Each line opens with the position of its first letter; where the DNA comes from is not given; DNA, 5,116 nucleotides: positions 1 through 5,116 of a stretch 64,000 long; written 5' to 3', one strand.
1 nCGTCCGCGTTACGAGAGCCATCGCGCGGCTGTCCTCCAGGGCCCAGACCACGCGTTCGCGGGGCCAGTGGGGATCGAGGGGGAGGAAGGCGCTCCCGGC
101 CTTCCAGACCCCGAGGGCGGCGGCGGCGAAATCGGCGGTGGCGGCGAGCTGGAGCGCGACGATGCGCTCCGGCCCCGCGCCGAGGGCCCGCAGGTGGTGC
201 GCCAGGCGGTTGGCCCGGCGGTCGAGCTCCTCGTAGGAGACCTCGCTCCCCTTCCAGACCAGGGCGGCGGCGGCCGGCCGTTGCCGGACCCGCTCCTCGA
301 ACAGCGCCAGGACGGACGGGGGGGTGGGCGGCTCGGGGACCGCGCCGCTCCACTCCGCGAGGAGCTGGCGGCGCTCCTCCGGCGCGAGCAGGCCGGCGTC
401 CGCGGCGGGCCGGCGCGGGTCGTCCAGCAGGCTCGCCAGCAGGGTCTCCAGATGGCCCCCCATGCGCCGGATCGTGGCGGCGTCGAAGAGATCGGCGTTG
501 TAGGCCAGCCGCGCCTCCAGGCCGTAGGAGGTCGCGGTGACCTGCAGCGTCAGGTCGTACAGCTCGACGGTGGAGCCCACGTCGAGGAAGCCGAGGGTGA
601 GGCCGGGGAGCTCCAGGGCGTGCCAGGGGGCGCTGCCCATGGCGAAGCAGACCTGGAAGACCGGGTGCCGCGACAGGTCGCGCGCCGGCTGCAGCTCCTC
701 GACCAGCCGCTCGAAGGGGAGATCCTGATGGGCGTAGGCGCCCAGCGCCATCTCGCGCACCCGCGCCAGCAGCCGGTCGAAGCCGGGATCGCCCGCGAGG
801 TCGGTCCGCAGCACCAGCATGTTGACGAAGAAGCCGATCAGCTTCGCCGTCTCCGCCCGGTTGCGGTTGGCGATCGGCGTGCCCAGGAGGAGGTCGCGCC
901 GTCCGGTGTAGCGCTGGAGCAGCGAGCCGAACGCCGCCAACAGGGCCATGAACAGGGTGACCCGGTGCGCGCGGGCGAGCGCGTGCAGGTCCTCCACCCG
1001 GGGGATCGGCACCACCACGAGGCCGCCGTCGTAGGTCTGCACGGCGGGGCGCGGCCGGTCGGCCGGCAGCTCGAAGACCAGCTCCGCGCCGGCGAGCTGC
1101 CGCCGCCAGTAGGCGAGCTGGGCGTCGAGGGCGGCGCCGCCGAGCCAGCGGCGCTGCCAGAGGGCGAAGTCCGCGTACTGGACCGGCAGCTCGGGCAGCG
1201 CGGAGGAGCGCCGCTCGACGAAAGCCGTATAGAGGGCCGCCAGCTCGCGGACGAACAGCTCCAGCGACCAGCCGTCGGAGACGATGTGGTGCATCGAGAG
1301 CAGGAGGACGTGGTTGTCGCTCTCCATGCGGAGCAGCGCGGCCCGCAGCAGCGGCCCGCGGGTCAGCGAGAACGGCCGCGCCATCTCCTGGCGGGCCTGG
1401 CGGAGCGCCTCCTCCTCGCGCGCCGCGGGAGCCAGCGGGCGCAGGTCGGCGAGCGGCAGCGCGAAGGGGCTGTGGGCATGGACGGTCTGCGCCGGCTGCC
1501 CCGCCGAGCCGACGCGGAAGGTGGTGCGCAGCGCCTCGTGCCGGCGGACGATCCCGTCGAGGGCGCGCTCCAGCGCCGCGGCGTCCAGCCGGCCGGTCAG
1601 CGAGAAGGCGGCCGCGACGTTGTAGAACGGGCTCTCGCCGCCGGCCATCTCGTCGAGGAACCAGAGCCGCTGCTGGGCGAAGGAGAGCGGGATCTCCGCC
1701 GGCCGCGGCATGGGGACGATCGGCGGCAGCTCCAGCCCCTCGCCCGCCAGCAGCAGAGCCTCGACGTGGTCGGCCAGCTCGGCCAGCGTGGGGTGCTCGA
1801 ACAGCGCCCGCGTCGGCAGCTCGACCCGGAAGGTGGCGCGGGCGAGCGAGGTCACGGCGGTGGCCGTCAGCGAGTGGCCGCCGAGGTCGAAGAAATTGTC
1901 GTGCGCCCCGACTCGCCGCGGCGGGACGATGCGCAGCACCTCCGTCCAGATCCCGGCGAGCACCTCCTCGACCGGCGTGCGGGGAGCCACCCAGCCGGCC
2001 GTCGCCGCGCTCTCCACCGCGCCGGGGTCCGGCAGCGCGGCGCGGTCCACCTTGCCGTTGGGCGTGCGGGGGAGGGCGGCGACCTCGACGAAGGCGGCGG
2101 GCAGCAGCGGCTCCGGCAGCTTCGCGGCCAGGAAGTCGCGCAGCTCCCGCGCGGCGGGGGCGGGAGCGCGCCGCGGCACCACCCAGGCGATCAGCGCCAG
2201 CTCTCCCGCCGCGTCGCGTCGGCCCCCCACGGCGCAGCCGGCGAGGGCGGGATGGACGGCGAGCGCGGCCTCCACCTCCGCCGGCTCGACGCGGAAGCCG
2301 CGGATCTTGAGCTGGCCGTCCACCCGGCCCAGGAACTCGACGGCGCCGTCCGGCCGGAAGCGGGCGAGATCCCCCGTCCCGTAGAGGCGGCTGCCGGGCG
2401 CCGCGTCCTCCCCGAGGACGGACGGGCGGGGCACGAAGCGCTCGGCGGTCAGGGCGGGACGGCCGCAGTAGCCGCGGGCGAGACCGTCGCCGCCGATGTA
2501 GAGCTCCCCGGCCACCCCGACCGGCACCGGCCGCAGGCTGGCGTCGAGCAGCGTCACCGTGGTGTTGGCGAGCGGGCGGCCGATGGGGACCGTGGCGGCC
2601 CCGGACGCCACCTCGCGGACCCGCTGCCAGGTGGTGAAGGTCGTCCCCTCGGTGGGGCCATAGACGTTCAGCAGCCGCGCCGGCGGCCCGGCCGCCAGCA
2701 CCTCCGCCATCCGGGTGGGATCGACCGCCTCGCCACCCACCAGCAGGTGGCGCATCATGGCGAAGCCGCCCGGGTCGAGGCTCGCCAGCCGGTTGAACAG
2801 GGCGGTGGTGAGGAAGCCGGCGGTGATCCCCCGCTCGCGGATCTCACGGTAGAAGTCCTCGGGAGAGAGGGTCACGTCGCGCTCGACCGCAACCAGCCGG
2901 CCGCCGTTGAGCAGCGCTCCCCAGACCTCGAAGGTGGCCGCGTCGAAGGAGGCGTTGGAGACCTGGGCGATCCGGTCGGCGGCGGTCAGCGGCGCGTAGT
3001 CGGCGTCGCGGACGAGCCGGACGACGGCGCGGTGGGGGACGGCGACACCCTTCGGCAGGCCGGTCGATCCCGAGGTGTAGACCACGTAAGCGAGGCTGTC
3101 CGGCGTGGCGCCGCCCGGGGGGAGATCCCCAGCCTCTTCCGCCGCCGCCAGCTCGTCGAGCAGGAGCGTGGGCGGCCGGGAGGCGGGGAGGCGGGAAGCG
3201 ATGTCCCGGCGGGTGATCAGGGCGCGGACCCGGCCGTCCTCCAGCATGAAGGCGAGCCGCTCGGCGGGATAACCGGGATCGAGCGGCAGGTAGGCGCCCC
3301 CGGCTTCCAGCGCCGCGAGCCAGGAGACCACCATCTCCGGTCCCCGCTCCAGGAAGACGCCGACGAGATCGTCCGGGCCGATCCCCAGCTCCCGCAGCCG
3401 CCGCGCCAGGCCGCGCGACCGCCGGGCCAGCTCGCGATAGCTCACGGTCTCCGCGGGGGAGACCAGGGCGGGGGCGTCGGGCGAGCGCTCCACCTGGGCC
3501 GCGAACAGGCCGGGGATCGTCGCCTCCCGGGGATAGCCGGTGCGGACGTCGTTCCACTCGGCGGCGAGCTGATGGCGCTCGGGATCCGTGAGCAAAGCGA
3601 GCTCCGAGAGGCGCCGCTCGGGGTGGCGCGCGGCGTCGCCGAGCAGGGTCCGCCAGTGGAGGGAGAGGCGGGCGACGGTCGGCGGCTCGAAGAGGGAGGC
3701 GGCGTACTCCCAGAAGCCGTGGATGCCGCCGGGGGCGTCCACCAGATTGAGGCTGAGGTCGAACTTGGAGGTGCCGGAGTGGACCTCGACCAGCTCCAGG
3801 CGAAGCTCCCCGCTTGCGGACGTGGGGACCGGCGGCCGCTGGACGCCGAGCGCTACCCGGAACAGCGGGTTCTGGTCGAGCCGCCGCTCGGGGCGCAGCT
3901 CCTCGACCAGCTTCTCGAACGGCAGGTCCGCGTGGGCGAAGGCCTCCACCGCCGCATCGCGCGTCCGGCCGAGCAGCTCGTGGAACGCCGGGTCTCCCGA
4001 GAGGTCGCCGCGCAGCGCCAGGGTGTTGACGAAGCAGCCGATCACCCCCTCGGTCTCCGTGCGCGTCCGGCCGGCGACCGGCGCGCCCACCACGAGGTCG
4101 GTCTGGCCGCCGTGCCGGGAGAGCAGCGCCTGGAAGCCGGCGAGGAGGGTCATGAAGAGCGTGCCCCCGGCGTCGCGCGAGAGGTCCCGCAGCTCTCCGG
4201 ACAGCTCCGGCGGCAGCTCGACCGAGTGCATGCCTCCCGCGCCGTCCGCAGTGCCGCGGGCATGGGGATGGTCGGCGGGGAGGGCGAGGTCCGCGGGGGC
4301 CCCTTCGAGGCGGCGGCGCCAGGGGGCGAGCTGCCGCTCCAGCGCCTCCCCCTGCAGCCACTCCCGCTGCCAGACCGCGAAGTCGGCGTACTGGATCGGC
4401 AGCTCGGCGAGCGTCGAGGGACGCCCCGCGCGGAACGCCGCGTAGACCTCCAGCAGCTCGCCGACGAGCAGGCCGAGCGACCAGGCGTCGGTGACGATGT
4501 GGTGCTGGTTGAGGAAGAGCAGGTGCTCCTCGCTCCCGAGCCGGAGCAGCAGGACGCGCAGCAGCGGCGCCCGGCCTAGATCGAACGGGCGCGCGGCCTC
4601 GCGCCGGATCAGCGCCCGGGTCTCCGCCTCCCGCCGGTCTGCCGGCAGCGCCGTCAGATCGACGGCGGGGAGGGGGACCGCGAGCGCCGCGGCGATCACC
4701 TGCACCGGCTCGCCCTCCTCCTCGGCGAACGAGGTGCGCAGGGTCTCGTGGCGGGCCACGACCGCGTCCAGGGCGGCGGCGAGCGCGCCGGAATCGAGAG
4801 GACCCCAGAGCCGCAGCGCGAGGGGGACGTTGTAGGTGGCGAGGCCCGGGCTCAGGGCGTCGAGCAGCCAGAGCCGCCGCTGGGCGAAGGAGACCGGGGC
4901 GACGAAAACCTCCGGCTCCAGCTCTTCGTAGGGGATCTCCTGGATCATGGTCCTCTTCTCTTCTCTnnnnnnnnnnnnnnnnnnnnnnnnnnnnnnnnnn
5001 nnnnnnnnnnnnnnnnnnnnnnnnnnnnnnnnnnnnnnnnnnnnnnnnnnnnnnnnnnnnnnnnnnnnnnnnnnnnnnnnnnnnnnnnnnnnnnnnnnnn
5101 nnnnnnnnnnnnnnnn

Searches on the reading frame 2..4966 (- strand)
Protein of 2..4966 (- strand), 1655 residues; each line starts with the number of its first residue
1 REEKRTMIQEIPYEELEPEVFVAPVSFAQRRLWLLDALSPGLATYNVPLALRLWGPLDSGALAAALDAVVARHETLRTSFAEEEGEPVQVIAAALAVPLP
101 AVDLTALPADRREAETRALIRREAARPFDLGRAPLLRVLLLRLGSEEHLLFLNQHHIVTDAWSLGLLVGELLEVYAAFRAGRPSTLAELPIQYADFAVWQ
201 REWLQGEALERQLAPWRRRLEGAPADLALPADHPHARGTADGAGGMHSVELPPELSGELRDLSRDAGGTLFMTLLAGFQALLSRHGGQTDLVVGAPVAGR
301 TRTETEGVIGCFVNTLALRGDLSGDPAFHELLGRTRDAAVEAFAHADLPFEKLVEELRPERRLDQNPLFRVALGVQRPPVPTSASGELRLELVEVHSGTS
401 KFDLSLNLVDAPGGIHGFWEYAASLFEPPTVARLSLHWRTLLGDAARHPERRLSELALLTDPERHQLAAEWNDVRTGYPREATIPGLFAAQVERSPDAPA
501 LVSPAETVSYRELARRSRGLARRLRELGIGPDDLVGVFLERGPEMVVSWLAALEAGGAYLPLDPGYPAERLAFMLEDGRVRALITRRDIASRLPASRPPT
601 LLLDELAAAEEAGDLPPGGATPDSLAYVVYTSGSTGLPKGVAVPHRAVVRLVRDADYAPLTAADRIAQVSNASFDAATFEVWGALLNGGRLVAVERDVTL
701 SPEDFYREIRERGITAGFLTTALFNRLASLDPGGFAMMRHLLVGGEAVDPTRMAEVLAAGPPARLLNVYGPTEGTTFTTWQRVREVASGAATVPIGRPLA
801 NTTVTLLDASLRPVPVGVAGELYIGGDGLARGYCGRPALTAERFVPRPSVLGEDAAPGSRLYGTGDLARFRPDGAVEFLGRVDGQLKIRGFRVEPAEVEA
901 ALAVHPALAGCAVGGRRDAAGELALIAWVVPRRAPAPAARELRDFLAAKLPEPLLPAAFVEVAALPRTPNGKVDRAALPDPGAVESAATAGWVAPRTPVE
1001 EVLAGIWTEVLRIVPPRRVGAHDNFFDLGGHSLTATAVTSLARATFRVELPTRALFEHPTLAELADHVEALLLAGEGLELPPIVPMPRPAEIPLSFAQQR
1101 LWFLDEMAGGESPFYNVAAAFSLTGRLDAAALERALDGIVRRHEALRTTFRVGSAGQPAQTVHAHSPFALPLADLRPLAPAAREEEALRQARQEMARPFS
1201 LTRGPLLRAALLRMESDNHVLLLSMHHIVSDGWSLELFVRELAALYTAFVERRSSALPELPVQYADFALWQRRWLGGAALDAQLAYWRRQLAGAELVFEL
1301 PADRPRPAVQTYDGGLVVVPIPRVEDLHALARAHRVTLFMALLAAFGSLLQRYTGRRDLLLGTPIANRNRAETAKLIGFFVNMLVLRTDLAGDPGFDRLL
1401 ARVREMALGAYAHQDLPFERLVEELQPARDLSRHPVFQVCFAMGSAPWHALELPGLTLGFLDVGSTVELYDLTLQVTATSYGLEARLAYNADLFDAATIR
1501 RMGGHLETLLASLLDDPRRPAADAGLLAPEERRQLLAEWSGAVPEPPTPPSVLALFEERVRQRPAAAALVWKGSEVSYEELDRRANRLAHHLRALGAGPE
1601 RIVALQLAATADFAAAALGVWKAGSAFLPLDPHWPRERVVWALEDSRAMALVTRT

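Call 9: search_protein_families(library=pfam, proteins=[window:2-4966:-], max_evalue=0.00001)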
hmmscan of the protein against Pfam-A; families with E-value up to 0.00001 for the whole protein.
window:2-4966:- (1655 aa): 4 families
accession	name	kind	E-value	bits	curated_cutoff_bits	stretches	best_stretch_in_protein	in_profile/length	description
PF00668.25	Condensation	-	1.4e-208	693.6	30.6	2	1091-1536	4-456/456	Condensation domain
PF00501.34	AMP-binding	-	2.4e-111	372.7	29.9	2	488-833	1-383/384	AMP-binding enzyme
PF00550.31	PP-binding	-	5.4e-17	62.2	20.8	1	1002-1068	2-67/67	Phosphopantetheine attachment site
PF13193.12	AMP-binding_C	-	3.3e-12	47.6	24.5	1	897-972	1-76/76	AMP-binding enzyme C-terminal domain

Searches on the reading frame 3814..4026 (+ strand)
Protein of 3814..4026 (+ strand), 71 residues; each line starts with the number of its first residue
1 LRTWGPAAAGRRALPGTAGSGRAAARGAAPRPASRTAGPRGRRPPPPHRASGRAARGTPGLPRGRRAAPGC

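Call 75: search_protein_families(library=ncbifam, alignment_id=A3, max_evalue=0.01)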
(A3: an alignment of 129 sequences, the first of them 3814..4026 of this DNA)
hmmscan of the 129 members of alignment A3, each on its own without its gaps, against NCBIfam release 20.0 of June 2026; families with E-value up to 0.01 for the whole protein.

A. member 1, window:3814-4026:+ (71 aa): 0 families

B. families by the number of members that match (of 129 scanned): 0 families
